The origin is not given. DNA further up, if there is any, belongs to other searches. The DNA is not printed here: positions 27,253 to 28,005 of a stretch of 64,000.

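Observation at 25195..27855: Three tandem paralogous membrane proteins with a thrombospondin-type-3-like Ca-binding motif directly downstream of the giant genes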

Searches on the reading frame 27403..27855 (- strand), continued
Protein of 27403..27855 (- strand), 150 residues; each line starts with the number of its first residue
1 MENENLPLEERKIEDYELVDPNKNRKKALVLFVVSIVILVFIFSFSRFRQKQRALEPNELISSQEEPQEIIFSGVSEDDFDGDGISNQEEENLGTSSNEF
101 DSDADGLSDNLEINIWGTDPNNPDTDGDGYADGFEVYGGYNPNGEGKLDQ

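Call 71: predict_structure(alignment_id=A3)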
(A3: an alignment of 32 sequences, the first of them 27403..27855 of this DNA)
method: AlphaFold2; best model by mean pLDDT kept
length: 150 residues; sequences in the alignment: 32
mean_pLDDT: 86.0   pTM: 0.52
mean pLDDT of the five models: 86.0, 85.2, 84.9, 84.7, 84.3
residues with pLDDT >= 90: 88; 70-90: 30; 50-70: 31; < 50: 1
segments of 3 or more residues with pLDDT < 50: none
pLDDT, mean of each block of 10 residues (from residue 1): 67 74 88 98 90 63 62 76 97 98 98 97 98 97 87
secondary structure, 60 per line:
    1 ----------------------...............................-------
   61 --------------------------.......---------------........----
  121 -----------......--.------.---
elements in order: H23-53 H87-93 H109-116 H132-137

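Call 73: fold_search(model_id=the predicted structure, library=pdb)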
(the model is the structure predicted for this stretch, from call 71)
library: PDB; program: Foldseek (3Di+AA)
matches with E <= 10: 6; with E <= 0.001: 0
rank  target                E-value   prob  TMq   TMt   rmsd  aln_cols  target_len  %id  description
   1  7c7u_A                1.0e-01  1.00  0.27  0.07   0.9        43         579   46  Biofilm associated protein - BSP domain (released 2021-05-12)
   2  7c7r_A                1.4e-01  1.00  0.28  0.10   2.0        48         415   44  Biofilm associated protein - B domain (released 2021-05-12)
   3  7c7u_B                2.6e-01  1.00  0.27  0.07   0.9        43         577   46  Biofilm associated protein - BSP domain (released 2021-05-12)
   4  9n2d_D                5.5e+00  0.03  0.12  0.06   8.5        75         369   28  Cryo-EM structure of an extended F. johnsoniae BAM complex, composite map (released 2025-07-09)
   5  4nam                  6.6e+00  0.25  0.23  0.05   3.8        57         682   28  1.7A structure of 5-Fluoro Tryptophan Labeled Protective Antigen (W206Y) (released 2014-01-22)
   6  8yrm_A                8.5e+00  0.21  0.24  0.07   2.5        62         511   19  Iota toxin Ib pore serine-clamp mutant (released 2025-03-26)

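Call 76: find_encoding_contigs(protein=P0121, flank=10000, max_places=1)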
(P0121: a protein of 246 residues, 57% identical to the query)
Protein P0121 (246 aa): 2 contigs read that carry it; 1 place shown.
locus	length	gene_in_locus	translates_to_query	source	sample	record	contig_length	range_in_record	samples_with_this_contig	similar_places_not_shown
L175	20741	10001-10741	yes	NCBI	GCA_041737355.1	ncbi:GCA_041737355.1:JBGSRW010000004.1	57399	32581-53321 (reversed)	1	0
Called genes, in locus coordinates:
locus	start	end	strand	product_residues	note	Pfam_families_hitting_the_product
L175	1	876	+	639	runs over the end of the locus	PF18895:T4SS_pilin, PF13205:Big_5 (weak)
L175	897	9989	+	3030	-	-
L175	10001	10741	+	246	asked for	PF18884:TSP3_bac (weak)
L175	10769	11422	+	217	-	PF18884:TSP3_bac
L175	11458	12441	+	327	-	-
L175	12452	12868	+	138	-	PF02130:YbeY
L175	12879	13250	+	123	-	PF01219:DAGK_prokar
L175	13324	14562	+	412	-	PF11104:PilM_2 (faint), PF02491:SHS2_FTSA, PF06723:MreB_Mbl, PF14450:FtsA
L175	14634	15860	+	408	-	PF00091:Tubulin, PF12327:FtsZ_C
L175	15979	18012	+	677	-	PF03477:ATP-cone, PF13597:NRDD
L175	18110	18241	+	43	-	PF13597:NRDD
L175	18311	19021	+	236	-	PF13353:Fer4_12, PF04055:Radical_SAM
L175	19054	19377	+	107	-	PF01035:DNA_binding_1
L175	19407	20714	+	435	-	PF00089:Trypsin, PF13365:Trypsin_2, PF13180:PDZ_2, PF00595:PDZ (faint), PF17820:PDZ_6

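Call 77: find_encoding_contigs(protein=P0154, flank=10000, max_places=1)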
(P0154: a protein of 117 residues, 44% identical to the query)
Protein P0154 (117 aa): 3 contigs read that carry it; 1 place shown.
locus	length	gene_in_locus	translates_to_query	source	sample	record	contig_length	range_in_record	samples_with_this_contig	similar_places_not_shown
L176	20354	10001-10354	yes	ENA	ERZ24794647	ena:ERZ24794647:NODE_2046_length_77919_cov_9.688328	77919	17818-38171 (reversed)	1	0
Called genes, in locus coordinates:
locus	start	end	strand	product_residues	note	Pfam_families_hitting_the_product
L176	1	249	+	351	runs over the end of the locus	PF06745:ATPase (faint), PF00154:RecA_N, PF08423:Rad51, PF01637:ATPase_2 (faint), PF27531:MT3502_N (weak), PF21096:RecA_C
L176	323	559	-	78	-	PF01084:Ribosomal_S18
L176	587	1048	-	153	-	PF00436:SSB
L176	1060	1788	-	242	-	PF01250:Ribosomal_S6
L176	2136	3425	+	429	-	PF01170:UPF0020, PF13847:Methyltransf_31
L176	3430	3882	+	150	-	PF00293:NUDIX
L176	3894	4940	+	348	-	PF00152:tRNA-synt_2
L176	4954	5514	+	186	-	PF08207:EFP_N, PF01132:EFP, PF09285:Elong-fact-P_C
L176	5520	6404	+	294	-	PF01509:TruB_N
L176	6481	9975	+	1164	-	PF13517:FG-GAP_3 (weak)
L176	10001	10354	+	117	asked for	PF18884:TSP3_bac (weak)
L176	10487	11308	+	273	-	PF01978:TrmB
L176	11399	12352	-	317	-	PF04055:Radical_SAM, PF13353:Fer4_12 (weak)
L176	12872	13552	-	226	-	PF00687:Ribosomal_L1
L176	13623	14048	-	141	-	PF03946:Ribosomal_L11_N, PF00298:Ribosomal_L11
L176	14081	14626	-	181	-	PF02357:NusG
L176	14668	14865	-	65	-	PF00584:SecE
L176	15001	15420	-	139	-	-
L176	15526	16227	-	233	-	PF01596:Methyltransf_3, PF13578:Methyltransf_24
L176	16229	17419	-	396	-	PF13458:Peripla_BP_6, PF01094:ANF_receptor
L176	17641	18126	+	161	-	PF05991:NYN_YacP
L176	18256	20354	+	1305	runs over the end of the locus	PF00069:Pkinase (weak), PF01636:APH (faint), PF00069:Pkinase, PF07714:PK_Tyr_Ser-Thr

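Call 78: search_protein_families(library=pfam, proteins=[L176:6481-9972:+, L175:897-9986:+, L175:11458-12438:+], max_evalue=0.05)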
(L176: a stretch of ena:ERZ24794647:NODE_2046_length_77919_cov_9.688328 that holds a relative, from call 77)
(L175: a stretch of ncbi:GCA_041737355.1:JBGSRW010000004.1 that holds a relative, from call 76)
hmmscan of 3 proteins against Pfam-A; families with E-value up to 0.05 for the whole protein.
L176:6481-9972:+ (1164 aa): 4 families
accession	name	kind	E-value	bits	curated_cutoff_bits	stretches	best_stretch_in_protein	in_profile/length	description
PF13517.12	FG-GAP_3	-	2.4e-14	54.1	26.9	4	808-863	1-60/61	FG-GAP-like repeat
PF02412.23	TSP_3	-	0.0012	18.9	25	1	460-488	8-36/36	Thrombospondin type 3 repeat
PF23727.1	Beta-prop_FAM234A_B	-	0.0017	17.4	26.4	0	1003-1092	60-154/467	FAM234A/B beta-propeller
PF12946.13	EGF_MSP1_1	-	0.0035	17.8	27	1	432-465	2-37/37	MSP1 EGF domain 1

L175:897-9986:+ (3030 aa): 6 families
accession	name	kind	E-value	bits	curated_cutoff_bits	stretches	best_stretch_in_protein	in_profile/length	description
PF13948.11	DUF4215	-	1.7e-25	89.5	27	5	1491-1525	15-46/47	Domain of unknown function (DUF4215)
PF01833.30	TIG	-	2.8e-24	85.3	20.9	4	529-604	5-83/84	IPT/TIG domain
PF13205.12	Big_5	-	8.8e-17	62.2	23.6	2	165-247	24-96/105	Bacterial Ig-like domain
PF17957.7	Big_7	-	5.3e-07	30.6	24.1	1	269-347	1-69/70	Bacterial Ig domain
PF18895.5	T4SS_pilin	-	0.00029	21.3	26.6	1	55-116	11-71/71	Type IV secretion system pilin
PF04956.18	TrbC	-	0.001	19.6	27.9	1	5-114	5-96/98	TrbC/VIRB2 pilin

L175:11458-12438:+ (327 aa): 3 families
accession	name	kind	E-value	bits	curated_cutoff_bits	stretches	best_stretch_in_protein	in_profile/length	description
PF18933.6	PsbP_2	-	3.5e-05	24.3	27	1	195-232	39-77/184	PsbP-like protein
PF18884.5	TSP3_bac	-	0.00036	20.8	25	1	168-180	1-13/22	Bacterial TSP3 repeat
PF01789.22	PsbP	-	0.00044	20.7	23.5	1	201-244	4-48/155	PsbP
